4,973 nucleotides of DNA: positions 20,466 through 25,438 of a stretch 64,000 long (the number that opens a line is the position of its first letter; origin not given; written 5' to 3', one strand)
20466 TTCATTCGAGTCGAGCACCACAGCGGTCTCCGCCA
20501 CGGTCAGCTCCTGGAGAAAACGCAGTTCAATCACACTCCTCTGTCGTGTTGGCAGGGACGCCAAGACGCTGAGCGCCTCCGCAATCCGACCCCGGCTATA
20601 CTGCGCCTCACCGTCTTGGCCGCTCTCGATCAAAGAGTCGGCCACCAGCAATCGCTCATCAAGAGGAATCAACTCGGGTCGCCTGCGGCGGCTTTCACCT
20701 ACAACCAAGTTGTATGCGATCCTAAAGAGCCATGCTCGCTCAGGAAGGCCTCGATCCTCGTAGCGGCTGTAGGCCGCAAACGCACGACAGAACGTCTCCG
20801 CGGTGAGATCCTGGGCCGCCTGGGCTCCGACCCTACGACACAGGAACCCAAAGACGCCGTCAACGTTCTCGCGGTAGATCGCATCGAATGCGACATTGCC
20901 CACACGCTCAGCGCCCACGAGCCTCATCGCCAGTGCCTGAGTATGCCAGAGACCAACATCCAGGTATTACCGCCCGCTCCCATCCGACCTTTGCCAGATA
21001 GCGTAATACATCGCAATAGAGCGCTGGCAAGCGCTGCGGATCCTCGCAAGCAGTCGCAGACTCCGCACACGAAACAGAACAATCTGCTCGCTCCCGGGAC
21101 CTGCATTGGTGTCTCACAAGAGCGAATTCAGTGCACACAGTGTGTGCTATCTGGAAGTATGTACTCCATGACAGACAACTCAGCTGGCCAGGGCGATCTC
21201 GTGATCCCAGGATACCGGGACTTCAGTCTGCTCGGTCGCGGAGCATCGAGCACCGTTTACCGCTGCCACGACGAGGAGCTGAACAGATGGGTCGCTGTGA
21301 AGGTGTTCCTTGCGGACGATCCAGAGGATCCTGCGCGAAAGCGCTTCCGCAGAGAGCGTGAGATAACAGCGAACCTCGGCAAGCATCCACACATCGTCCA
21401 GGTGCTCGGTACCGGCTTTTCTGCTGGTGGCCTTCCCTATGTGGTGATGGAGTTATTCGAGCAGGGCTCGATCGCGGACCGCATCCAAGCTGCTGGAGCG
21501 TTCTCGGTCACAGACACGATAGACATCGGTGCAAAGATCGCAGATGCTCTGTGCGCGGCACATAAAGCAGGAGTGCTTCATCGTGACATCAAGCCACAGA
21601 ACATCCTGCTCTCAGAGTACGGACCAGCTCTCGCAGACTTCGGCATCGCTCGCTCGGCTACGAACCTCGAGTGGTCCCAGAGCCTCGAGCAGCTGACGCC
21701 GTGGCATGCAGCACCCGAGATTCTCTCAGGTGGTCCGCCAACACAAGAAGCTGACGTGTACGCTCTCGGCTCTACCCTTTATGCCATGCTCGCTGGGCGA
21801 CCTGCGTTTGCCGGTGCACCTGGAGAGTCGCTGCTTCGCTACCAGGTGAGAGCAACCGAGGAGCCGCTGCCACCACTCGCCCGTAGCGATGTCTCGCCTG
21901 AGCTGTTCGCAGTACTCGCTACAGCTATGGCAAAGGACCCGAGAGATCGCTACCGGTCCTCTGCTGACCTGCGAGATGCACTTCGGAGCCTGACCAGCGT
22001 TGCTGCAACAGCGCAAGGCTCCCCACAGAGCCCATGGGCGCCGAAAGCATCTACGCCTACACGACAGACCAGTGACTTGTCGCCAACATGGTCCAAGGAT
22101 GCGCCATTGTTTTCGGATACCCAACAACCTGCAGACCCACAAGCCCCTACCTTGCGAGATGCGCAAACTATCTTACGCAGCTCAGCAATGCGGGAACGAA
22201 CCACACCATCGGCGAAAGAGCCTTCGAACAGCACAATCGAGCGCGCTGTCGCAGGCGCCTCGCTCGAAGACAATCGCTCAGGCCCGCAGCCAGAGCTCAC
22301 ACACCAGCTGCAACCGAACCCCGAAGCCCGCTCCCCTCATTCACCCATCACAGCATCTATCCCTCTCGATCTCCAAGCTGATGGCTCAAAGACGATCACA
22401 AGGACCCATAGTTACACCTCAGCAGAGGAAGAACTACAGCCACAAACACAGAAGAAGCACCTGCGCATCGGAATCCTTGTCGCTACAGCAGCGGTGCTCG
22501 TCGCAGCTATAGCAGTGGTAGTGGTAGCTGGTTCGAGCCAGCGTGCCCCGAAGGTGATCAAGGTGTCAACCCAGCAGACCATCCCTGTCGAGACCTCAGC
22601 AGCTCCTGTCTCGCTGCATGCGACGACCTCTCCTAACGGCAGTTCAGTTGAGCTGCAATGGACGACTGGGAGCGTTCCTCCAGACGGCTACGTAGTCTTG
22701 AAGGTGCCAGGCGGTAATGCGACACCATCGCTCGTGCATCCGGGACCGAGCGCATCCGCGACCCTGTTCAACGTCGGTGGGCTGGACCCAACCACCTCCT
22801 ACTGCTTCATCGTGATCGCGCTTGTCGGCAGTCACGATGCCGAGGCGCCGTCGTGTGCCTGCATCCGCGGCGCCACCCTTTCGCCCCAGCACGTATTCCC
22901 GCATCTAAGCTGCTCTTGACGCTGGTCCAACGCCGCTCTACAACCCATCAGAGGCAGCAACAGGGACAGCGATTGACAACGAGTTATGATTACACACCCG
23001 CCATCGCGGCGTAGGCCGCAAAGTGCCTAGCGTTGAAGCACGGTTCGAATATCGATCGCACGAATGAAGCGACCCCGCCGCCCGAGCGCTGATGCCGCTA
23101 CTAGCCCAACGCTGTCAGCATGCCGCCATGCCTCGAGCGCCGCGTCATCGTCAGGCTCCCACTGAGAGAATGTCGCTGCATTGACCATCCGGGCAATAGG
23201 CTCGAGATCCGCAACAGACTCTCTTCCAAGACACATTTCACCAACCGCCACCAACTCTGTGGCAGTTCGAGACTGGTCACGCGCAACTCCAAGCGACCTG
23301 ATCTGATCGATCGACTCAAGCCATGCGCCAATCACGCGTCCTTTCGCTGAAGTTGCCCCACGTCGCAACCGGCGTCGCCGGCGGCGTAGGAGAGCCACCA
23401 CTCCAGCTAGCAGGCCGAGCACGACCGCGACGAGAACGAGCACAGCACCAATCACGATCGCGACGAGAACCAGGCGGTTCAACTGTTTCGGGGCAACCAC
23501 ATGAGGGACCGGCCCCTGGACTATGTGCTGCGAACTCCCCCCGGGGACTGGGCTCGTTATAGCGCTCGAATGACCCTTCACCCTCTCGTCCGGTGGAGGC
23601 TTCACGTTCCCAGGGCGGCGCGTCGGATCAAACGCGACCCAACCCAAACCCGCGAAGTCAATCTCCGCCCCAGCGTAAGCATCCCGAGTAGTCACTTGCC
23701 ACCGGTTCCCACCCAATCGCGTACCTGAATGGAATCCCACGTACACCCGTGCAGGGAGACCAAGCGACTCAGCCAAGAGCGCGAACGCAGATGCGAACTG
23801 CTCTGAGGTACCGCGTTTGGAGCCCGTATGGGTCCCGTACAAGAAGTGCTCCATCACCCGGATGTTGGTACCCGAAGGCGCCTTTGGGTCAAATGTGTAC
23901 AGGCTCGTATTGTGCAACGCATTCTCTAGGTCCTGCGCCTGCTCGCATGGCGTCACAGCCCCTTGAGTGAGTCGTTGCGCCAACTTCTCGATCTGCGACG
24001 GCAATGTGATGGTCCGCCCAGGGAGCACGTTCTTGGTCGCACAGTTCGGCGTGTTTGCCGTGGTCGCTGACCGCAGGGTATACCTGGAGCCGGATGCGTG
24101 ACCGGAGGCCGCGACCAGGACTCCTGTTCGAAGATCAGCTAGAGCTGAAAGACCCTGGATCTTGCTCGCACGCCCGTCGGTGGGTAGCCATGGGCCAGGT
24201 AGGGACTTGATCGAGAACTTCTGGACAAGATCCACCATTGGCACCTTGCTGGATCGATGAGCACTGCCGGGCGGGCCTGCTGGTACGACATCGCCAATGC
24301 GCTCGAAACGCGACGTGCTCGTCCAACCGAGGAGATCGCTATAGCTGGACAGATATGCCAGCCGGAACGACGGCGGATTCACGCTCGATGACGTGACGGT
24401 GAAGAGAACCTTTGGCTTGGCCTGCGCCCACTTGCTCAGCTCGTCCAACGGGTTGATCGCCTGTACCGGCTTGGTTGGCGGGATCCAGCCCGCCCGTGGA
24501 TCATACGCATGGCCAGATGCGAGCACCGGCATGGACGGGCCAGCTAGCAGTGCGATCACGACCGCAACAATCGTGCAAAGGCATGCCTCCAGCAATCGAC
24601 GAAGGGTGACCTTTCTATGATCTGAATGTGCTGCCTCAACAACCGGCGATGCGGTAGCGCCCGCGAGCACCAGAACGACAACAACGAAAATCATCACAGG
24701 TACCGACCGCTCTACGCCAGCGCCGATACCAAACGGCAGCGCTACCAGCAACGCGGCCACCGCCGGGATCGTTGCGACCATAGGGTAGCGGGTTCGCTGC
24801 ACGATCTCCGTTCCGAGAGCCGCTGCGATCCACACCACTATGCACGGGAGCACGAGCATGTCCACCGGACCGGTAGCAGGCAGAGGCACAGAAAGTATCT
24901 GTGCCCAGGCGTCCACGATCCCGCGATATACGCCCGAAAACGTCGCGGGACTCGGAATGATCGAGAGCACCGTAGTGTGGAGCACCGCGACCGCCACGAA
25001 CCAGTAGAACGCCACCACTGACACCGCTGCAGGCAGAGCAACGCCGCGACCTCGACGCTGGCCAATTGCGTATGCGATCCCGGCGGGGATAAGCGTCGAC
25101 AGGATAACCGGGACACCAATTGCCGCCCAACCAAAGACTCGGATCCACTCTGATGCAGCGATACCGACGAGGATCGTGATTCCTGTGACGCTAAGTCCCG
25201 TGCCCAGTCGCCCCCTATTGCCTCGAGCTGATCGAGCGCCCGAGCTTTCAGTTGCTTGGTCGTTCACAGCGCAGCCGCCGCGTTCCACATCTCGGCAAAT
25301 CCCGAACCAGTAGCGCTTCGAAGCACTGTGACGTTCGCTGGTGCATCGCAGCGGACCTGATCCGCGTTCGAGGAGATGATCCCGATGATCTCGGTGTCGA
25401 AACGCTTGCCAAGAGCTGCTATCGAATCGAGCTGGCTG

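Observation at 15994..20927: Hybrid T7SS-type ATPase (ubiquitin-like + FHA + 3 FtsK domains) occupying the anti-sigma slot of an ECF sigma operon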

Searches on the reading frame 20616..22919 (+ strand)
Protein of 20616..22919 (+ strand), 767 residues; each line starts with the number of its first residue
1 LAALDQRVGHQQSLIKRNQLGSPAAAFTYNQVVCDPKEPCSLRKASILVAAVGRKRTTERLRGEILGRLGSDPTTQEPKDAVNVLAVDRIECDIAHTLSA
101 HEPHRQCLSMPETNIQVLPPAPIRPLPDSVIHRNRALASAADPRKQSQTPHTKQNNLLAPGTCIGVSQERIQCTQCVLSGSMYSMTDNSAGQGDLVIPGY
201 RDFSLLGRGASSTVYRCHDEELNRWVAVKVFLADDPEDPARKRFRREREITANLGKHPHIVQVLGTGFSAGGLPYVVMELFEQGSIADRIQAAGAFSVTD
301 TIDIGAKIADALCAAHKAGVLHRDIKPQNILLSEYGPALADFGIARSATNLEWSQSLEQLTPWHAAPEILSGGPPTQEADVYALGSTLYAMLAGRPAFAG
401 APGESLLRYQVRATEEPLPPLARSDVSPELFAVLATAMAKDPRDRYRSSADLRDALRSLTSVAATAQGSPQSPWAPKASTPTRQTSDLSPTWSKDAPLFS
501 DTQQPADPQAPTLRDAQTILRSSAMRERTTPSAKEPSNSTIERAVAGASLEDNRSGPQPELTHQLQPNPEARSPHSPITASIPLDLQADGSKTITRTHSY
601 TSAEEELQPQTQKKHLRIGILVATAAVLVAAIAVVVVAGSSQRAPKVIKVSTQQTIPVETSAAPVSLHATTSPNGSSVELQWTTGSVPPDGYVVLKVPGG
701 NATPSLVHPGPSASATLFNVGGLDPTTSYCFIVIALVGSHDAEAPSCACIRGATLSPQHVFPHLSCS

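Call 9: search_protein_families(library=pfam, proteins=[window:20616-22919:+], max_evalue=0.001)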
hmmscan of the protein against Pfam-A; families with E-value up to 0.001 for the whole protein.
window:20616-22919:+ (767 aa): 4 families
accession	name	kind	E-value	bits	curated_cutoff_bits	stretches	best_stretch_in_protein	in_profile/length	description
PF00069.31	Pkinase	-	1.5e-44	152.8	31.7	1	201-447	2-253/263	Protein kinase domain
PF07714.23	PK_Tyr_Ser-Thr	-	1.8e-27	96.7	23.1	1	206-446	7-249/258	Protein tyrosine and serine/threonine kinase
PF01636.29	APH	-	8.3e-07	29.4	23.2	0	204-317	3-109/239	Phosphotransferase enzyme family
PF00041.27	fn3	-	2.9e-05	24.6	25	1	663-738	2-71/84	Fibronectin type III domain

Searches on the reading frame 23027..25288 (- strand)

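Call 9: search_protein_families(library=pfam, proteins=[window:23027-25288:-], max_evalue=0.001)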
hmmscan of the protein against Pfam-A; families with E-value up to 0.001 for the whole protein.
window:23027-25288:- (753 aa): 2 families
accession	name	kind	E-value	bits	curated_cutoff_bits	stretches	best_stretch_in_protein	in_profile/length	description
PF01841.26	Transglut_core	-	5.4e-15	56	23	1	435-555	2-108/108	Transglutaminase-like superfamily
PF11992.13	TgpA_N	-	5.7e-10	39.1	30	1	57-413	19-332/333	TgpA N-terminal domain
